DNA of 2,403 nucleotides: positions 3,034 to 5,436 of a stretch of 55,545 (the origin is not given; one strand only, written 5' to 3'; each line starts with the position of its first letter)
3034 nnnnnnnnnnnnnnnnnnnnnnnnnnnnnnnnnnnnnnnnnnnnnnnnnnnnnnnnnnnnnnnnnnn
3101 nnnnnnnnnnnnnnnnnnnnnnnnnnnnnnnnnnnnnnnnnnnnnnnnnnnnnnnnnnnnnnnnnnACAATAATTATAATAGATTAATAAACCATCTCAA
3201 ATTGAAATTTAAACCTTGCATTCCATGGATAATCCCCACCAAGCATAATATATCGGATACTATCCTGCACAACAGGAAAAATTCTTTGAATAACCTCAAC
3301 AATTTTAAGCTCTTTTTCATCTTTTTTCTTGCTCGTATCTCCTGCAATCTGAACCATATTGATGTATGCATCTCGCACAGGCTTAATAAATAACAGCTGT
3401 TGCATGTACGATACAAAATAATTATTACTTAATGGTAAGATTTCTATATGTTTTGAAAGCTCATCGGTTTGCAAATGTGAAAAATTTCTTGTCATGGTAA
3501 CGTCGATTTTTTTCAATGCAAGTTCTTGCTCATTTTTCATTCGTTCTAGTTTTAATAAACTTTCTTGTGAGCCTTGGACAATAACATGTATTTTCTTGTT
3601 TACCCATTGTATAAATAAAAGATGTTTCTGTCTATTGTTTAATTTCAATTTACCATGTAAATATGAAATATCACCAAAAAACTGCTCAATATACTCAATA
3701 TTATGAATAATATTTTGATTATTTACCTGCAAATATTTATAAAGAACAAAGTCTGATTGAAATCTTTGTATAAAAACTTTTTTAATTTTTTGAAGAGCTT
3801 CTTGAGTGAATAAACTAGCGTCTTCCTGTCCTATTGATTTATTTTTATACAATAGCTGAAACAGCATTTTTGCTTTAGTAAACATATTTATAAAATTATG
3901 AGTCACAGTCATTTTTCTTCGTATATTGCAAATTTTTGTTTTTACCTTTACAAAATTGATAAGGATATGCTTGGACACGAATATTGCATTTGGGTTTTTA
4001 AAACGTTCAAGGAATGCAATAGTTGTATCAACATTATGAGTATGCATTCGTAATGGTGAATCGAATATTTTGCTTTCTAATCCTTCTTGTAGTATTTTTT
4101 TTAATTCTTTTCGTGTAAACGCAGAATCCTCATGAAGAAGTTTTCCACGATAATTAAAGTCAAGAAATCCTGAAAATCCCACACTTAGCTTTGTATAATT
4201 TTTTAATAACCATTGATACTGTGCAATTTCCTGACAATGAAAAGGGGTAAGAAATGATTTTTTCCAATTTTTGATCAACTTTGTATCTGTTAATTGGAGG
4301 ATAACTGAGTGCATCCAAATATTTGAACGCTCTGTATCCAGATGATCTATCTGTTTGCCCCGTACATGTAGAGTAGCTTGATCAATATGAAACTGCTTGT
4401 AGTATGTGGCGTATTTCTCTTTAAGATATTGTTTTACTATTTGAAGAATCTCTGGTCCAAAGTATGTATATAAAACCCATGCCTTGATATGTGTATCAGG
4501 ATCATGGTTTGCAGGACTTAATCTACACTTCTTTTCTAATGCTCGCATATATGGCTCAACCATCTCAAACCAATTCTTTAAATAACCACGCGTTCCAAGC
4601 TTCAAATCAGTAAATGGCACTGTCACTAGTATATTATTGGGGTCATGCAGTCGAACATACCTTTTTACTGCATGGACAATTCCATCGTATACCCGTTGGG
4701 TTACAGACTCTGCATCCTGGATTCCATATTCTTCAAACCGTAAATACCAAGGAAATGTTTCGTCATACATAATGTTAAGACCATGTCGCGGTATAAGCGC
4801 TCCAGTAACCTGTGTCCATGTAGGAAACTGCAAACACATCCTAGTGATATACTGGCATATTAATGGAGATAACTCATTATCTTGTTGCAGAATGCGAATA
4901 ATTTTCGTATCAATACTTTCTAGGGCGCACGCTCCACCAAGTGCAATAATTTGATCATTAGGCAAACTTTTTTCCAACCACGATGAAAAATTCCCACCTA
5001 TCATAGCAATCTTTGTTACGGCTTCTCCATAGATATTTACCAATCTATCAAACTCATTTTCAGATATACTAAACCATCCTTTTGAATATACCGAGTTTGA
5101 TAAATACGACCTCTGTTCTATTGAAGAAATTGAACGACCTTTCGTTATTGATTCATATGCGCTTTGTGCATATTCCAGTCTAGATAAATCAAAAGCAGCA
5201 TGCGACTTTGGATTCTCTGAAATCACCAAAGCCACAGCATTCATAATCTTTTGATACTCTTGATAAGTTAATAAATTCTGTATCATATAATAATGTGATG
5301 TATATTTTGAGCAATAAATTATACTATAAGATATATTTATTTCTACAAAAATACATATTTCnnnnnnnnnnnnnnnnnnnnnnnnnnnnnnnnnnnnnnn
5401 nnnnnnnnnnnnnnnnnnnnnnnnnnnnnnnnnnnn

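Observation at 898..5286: Nucleotide-centred accessory locus: XRE regulator, MazG-like protein, NDT-like::RHH fusion and a 700-aa orphan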

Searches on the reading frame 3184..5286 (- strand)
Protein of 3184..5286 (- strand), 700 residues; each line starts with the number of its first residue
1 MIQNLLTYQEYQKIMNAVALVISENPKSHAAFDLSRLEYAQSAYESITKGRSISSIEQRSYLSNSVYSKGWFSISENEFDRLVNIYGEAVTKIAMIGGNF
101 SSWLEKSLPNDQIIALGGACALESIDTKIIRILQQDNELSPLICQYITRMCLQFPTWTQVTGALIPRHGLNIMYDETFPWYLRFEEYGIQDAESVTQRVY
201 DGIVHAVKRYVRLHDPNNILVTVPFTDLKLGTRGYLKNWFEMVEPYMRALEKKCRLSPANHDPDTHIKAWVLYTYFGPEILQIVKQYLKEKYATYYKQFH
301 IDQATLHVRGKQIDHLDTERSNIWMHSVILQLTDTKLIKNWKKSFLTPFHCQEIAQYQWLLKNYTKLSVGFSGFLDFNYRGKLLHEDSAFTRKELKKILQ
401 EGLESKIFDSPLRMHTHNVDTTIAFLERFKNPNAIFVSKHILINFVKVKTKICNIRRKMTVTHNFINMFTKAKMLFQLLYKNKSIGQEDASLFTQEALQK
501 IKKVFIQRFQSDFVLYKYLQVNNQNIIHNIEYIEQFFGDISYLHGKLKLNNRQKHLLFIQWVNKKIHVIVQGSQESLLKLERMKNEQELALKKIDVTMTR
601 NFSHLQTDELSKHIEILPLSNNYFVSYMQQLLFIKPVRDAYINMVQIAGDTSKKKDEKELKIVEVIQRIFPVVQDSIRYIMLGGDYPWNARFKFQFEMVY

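Call 3: search_protein_families(library=pfam, proteins=[window:3184-5286:-], max_evalue=1)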
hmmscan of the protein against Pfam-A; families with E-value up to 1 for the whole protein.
window:3184-5286:- (700 aa): 0 families

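Call 4: search_protein_families(library=padloc, proteins=[window:3184-5286:-], max_evalue=1)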
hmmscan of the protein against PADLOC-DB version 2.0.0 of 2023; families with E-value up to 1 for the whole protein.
window:3184-5286:- (700 aa): 0 families

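Call 8: search_protein_families(library=ncbifam, proteins=[window:3184-5286:-], max_evalue=1)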
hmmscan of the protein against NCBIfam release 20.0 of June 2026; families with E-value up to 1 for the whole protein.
window:3184-5286:- (700 aa): 0 families

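Call 9: search_protein_families(library=phrogs, proteins=[window:3184-5286:-], max_evalue=1)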
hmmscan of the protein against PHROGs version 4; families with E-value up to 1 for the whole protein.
window:3184-5286:- (700 aa): 0 families
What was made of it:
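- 3184..5286 (-): 700-aa protein: a member of a rare, uncharacterised, enzyme-like family. It has an alpha/beta N-domain (about residues 1-435) and a long helical C-domain. It is the variable 'X' gene of the cassette. No hit in Pfam, NCBIfam, PHROGs or PADLOC (calls 3, 4, 8, 9).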

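Call 12: find_homologous_proteins(query=window:3184-5286:-, max_evalue=0.001)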
Query window:3184-5286:- (700 aa): 24 proteins with E <= 0.001 among 5498 candidates.
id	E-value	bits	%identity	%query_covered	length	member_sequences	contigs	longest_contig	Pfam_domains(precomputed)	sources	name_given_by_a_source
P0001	0.0e+0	1591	100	100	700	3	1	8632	-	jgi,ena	-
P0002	4.4e-218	744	49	99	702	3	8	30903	-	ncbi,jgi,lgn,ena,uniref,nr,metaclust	ncbi:hypothetical protein COY16_03725 [Candidatus Roizmanbacteria bacterium CG_4_10_14_0_2_um_filter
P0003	1.3e-217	743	49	99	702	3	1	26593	-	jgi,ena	-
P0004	2.5e-165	570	41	100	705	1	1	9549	-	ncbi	-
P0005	6.8e-165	568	39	99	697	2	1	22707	-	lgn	-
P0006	1.5e-164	567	40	98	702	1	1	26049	-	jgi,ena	-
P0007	9.7e-163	561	40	98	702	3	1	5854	-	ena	-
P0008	1.3e-159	551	38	99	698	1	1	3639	-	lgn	-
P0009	6.2e-151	522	38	100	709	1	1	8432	-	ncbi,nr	ncbi:hypothetical protein KBD81_02105 [Candidatus Woesebacteria bacterium]|nr:hypothetical protein [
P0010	8.1e-151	522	40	100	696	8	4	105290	-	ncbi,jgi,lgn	jgi:hypothetical protein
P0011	1.2e-146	508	38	100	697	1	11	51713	-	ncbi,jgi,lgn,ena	jgi:hypothetical protein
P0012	9.4e-145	502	38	99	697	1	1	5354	-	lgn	-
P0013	1.1e-144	501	38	99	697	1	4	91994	-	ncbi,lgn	-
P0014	1.4e-136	475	35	98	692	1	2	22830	-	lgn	-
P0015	7.6e-136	472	36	99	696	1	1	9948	-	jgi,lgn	jgi:hypothetical protein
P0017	1.6e-130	455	38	73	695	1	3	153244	-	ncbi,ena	-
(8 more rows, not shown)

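Call 13: find_encoding_contigs(protein=P0002, flank=8000, max_places=3)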
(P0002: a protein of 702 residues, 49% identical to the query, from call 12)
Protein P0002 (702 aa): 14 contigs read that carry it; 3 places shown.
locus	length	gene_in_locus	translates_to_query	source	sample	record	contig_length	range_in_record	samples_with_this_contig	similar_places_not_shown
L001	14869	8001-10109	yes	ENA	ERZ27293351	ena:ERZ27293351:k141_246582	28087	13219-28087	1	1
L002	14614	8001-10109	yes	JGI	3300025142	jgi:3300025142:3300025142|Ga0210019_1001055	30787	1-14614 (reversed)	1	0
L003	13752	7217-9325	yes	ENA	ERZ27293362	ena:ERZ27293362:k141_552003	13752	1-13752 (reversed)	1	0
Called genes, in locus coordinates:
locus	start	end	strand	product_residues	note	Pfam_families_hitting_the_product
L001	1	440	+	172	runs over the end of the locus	-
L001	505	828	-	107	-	PF00085:Thioredoxin, PF14595:Thioredoxin_9 (weak), PF13098:Thioredoxin_2 (weak), PF13905:Thioredoxin_8 (weak)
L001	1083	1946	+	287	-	PF13495:Phage_int_SAM_4, PF02899:Phage_int_SAM_1, PF00589:Phage_integrase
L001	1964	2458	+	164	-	PF13420:Acetyltransf_4 (weak), PF00583:Acetyltransf_1, PF13673:Acetyltransf_10, PF13508:Acetyltransf_7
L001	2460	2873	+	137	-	PF00075:RNase_H, PF13456:RVT_3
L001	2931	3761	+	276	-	PF12666:PrgI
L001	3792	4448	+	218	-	PF26593:TraC-like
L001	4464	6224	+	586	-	PF01935:DUF87, PF12846:AAA_10, PF19044:P-loop_TraG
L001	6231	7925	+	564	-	PF03717:PBP_dimer, PF00905:Transpeptidase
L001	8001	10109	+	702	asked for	-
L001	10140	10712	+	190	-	-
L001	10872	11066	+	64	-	-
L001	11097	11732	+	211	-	-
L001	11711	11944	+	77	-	PF24827:AstE_AspA_cat (weak)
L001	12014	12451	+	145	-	-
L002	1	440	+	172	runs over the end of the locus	-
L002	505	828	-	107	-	PF00085:Thioredoxin, PF14595:Thioredoxin_9 (weak), PF13098:Thioredoxin_2 (weak), PF13905:Thioredoxin_8 (weak)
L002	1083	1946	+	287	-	PF13495:Phage_int_SAM_4, PF02899:Phage_int_SAM_1, PF00589:Phage_integrase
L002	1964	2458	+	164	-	PF13420:Acetyltransf_4 (weak), PF00583:Acetyltransf_1, PF13673:Acetyltransf_10, PF13508:Acetyltransf_7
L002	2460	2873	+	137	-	PF00075:RNase_H, PF13456:RVT_3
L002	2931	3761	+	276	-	PF12666:PrgI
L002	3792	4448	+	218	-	PF26593:TraC-like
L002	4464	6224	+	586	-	PF01935:DUF87, PF12846:AAA_10, PF19044:P-loop_TraG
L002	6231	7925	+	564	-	PF03717:PBP_dimer, PF00905:Transpeptidase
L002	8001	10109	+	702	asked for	-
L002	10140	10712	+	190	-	-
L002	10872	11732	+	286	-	-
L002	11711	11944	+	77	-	PF24827:AstE_AspA_cat (weak)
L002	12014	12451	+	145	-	-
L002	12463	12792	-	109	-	PF12643:MazG-like (faint)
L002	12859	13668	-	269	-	PF01381:HTH_3 (weak), PF13560:HTH_31 (weak)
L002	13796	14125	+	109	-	-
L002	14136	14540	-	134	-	PF03928:HbpS-like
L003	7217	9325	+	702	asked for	-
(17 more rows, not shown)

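Call 14: find_encoding_contigs(protein=P0010, flank=8000, max_places=2)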
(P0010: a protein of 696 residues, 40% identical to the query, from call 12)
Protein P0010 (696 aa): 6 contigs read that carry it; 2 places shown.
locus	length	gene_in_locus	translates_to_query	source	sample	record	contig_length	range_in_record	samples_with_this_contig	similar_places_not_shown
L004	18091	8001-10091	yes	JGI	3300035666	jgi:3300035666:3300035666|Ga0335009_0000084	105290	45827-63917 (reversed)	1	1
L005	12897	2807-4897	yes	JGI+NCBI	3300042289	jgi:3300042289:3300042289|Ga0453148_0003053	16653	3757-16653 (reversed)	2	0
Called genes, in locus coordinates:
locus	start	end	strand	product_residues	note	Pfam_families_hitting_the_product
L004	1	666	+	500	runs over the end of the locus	-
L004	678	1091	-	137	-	PF00075:RNase_H, PF13456:RVT_3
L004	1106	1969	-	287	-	PF13495:Phage_int_SAM_4, PF02899:Phage_int_SAM_1, PF00589:Phage_integrase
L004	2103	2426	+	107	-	PF00085:Thioredoxin, PF00578:AhpC-TSA (faint), PF08534:Redoxin (faint), PF14595:Thioredoxin_9 (weak), PF13098:Thioredoxin_2, PF13905:Thioredoxin_8 (weak)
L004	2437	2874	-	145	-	-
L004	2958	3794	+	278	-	PF12666:PrgI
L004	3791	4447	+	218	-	PF26593:TraC-like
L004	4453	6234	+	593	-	PF03135:CagE_TrbE_VirB (faint), PF12846:AAA_10, PF19044:P-loop_TraG, PF01935:DUF87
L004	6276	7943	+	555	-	PF03717:PBP_dimer, PF00905:Transpeptidase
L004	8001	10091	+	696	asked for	-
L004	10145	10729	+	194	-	-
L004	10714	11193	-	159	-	-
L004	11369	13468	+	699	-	PF00931:NB-ARC, PF13181:TPR_8 (faint), PF07719:TPR_2 (faint)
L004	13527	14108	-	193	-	PF03928:HbpS-like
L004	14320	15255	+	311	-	-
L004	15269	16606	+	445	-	PF00512:HisKA, PF02518:HATPase_c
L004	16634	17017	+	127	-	PF00072:Response_reg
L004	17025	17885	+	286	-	-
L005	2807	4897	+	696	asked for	-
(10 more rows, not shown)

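Call 15: find_encoding_contigs(protein=P0017, flank=8000, max_places=2)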
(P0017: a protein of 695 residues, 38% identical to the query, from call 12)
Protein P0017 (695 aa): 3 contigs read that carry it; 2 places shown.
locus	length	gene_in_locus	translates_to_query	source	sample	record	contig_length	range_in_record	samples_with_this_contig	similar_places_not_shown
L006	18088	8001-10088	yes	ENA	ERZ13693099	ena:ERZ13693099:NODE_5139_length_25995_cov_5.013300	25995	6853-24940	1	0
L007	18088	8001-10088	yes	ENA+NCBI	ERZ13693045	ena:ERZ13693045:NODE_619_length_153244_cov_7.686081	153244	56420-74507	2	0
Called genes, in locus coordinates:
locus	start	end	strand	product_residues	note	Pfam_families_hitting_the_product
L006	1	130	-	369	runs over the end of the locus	PF04055:Radical_SAM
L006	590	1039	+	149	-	-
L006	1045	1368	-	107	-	PF00085:Thioredoxin, PF14595:Thioredoxin_9 (weak), PF13098:Thioredoxin_2, PF13905:Thioredoxin_8 (faint)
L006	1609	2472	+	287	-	PF13495:Phage_int_SAM_4, PF02899:Phage_int_SAM_1, PF00589:Phage_integrase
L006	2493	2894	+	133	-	PF00075:RNase_H, PF13456:RVT_3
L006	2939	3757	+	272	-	PF12666:PrgI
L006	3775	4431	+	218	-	PF26593:TraC-like (weak)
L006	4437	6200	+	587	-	PF03135:CagE_TrbE_VirB (faint), PF01935:DUF87, PF12846:AAA_10, PF19044:P-loop_TraG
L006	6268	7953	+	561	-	PF03717:PBP_dimer, PF00905:Transpeptidase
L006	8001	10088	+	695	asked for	-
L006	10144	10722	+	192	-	-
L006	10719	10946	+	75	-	PF00842:Ala_racemase_C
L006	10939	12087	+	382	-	PF02746:MR_MLE_N, PF13378:MR_MLE_C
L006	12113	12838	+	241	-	PF24827:AstE_AspA_cat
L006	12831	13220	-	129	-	-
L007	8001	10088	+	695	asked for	-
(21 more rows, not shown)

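Call 19: find_related_loci(query=A1, collection=genome_contigs, flank=10000)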
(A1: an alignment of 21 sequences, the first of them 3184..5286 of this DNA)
Query A1 (700 aa) in genome_contigs; peptide patterns used: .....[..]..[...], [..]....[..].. (x = any residue, [..] = any of these).
26 stretches matched a pattern; 17 encode a relative of the query (tblastn E <= 1e-3); 17 distinct loci.
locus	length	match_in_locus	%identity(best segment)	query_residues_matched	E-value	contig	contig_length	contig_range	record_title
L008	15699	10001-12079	49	6-696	0e+0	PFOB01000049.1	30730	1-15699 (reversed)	MAG: Candidatus Roizmanbacteria bacterium CG_4_10_14_0_2_um_filter_39_13 CG_4_10_14_0.2_scaffold_505_c, whole genome sho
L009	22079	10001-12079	49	6-696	0e+0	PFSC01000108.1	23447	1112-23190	MAG: Candidatus Roizmanbacteria bacterium CG_4_9_14_0_2_um_filter_39_13 CG_4_9_14_0.2_um_filter_scaffold_1826_c, whole g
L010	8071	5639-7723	40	6-693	2e-171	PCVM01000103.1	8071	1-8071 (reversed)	MAG: Candidatus Roizmanbacteria bacterium CG11_big_fil_rev_8_21_14_0_20_36_8 CG11_8_21_14_0.20_scaffold_6177_c, whole ge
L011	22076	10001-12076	39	6-699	4e-165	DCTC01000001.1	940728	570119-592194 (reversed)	MAG TPA_asm: Candidatus Roizmanbacteria bacterium UBA1450 UBA1450_contig_1166, whole genome shotgun sequence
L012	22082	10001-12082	39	1-696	4e-161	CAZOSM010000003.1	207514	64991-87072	MAG TPA_asm: uncultured Gammaproteobacteria bacterium isolate SRP144015_co1_109 genome assembly, contig: NODE_24_length_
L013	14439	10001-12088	38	1-699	1e-152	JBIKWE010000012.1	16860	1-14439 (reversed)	MAG: Limisphaerales bacterium isolate ME2015-09-01_3300035663_group6_bin84 Rohwer_bin1528_scaffold_2075_c1, whole genome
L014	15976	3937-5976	37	4-699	5e-137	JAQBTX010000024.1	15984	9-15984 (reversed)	MAG: bacterium isolate casp150-mb.129 NODE_9479_length_15984_cov_0.073780, whole genome shotgun sequence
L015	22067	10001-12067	34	5-700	2e-130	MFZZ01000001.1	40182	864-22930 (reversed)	MAG: Candidatus Roizmanbacteria bacterium RIFCSPHIGHO2_12_FULL_38_13 rifcsphigho2_12_scaffold_1014, whole genome shotgun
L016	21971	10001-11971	35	6-700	3e-132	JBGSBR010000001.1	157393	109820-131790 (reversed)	MAG: Weeksellaceae bacterium isolate NCIPD_CMAR_MAG_22 NODE_1_length_157393_cov_8.965909, whole genome shotgun sequence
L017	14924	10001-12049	33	7-693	7e-109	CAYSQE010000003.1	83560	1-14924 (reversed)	MAG TPA_asm: uncultured Gammaproteobacteria bacterium isolate SRP269290_co1_355 genome assembly, contig: NODE_258_length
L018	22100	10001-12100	37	6-692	4e-87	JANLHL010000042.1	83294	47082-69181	MAG: Candidatus Roizmanbacteria bacterium isolate P6-16 k99_304887, whole genome shotgun sequence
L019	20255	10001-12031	24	11-683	5e-47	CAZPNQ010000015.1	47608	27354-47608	MAG TPA_asm: uncultured Nitrospira sp. isolate SRP302895_co1_110 genome assembly, contig: NODE_1325_length_47608_cov_7.7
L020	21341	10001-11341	26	11-459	3e-40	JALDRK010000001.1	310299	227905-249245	MAG: Nitrospirales bacterium isolate RBC_NOB5 BC1.72.fa-1, whole genome shotgun sequence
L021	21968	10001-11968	24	27-685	4e-38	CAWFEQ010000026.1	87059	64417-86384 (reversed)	MAG: uncultured Gammaproteobacteria bacterium isolate MFD05684.bin.1.219 genome assembly, contig: contig_96779, whole ge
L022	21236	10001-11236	28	38-459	1e-35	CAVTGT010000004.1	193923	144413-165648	MAG: uncultured Nitrospiraceae bacterium isolate MFD06229.bin.1.242 genome assembly, contig: contig_17015, whole genome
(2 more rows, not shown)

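Call 25: predict_structure(alignment_id=A1)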
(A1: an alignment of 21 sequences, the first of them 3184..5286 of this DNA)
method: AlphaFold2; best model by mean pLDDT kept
length: 700 residues; sequences in the alignment: 21
mean_pLDDT: 87.5   pTM: 0.75
mean pLDDT of the five models: 87.5, 86.8, 86.1, 84.8, 83.7
residues with pLDDT >= 90: 400; 70-90: 230; 50-70: 61; < 50: 9
segments of 3 or more residues with pLDDT < 50: 1-3, 434-437
pLDDT, mean of each block of 10 residues (from residue 1): 74 95 92 88 90 89 89 94 94 92 91 91 90 89 92 94 93 93 93 96 97 96 95 93 93 82 80 92 97 96 93 60 84 68 68 92 92 84 88 87 78 94 94 56 81 93 91 87 63 83 90 84 73 89 74 84 89 93 93 77 61 90 95 96 97 91 96 98 95 85
secondary structure, 60 per line:
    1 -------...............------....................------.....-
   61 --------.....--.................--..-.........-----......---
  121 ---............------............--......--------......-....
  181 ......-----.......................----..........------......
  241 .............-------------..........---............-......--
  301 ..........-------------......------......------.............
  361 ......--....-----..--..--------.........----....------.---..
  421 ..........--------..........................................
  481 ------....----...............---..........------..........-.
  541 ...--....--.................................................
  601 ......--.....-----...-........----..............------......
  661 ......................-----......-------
elements in order (helices of 4 or more, strands of 3 or more residues): H8-22 H29-48 H55-59 H76-92 H98-106 E112-117 H124-135 H142-153 H157-161 E170-175 H177-186 H192-214 E219-224 H225-228 H235-253 H267-276 H280-291 H293-298 E304-310 H324-329 H336-341 H348-366 E369-372 H392-400 H405-408 H419-430 H439-480 H487-490 H495-509 H513-522 H529-538 E540-543 E546-549 H552-606 H609-613 H623-630 H635-648 H655-682 H688-693

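Call 28: fold_search(model_id=the predicted structure, library=pdb)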
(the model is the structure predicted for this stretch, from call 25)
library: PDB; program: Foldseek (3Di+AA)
matches with E <= 10: 241; with E <= 0.001: 0
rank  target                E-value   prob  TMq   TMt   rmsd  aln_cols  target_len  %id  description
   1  8v5e_A                2.5e-01  0.72  0.11  0.26  13.0       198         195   12  IpaD (122-321) Pi-helix Mutant (delta Q148) Bound to Deoxycholate (released 2024-08-21)
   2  8i4v_B                3.0e-01  0.35  0.09  0.22  22.5       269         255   13  Cryo-EM structure of 5-subunit Smc5/6 arm region (released 2024-06-26)
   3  3vkg_B                3.1e-01  0.28  0.16  0.05  25.6       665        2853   10  X-ray structure of an MTBD truncation mutant of dynein motor domain (released 2012-03-14)
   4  6r1j_J                4.6e-01  0.13  0.07  0.16  41.9       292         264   12  Structure of the soluble AhlC triple head mutant of the tripartite alpha-pore forming toxin, AHL, from Aeromonas hydro (released 2019-07-10)
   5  8j07_k9               4.6e-01  0.06  0.09  0.02  44.6       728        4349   11  96nm repeat of human respiratory doublet microtubule and associated axonemal complexes (released 2023-07-26)
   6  2j69_A                4.6e-01  0.02  0.07  0.07  41.2       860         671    9  Bacterial dynamin-like protein BDLP (released 2006-12-04)
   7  5nnv_B                5.5e-01  0.25  0.09  0.23  32.9       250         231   15  Structure of a Bacillus subtilis Smc coiled coil middle fragment (released 2017-06-21)
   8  8j07_k8               5.5e-01  0.03  0.08  0.03  45.4       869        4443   11  96nm repeat of human respiratory doublet microtubule and associated axonemal complexes (released 2023-07-26)
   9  9c4k_B                8.1e-01  0.10  0.09  0.05  30.6       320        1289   10  Yersinia entomophaga holotoxin complex in prepore conformation (released 2025-12-31)
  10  5nnv_C                8.5e-01  0.18  0.09  0.23  32.6       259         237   14  Structure of a Bacillus subtilis Smc coiled coil middle fragment (released 2017-06-21)
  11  8v7q_A                9.2e-01  0.28  0.09  0.23  12.8       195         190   12  IpaD (122-321) Pi-helix Mutant (delta Q148) Apo Structure (released 2024-08-21)
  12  8glv_Kg               9.2e-01  0.02  0.08  0.03  45.8       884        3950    8  96-nm repeat unit of doublet microtubules from Chlamydomonas reinhardtii flagella (released 2023-05-31)
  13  3vkh_B                1.0e+00  0.05  0.10  0.03  26.8       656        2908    9  X-ray structure of a functional full-length dynein motor domain (released 2012-03-14)
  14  8i21_B                1.0e+00  0.77  0.17  0.41  24.3       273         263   13  Cryo-EM structure of 6-subunit Smc5/6 arm region (released 2024-06-26)
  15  5ocd_I                1.0e+00  0.23  0.14  0.33  12.5       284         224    9  structure of a CDPS from Fluoribacter dumoffii (released 2018-08-01)
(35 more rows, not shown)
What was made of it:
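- Tried and rejected: The full model was dominated by coiled-coil hits (call 28).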
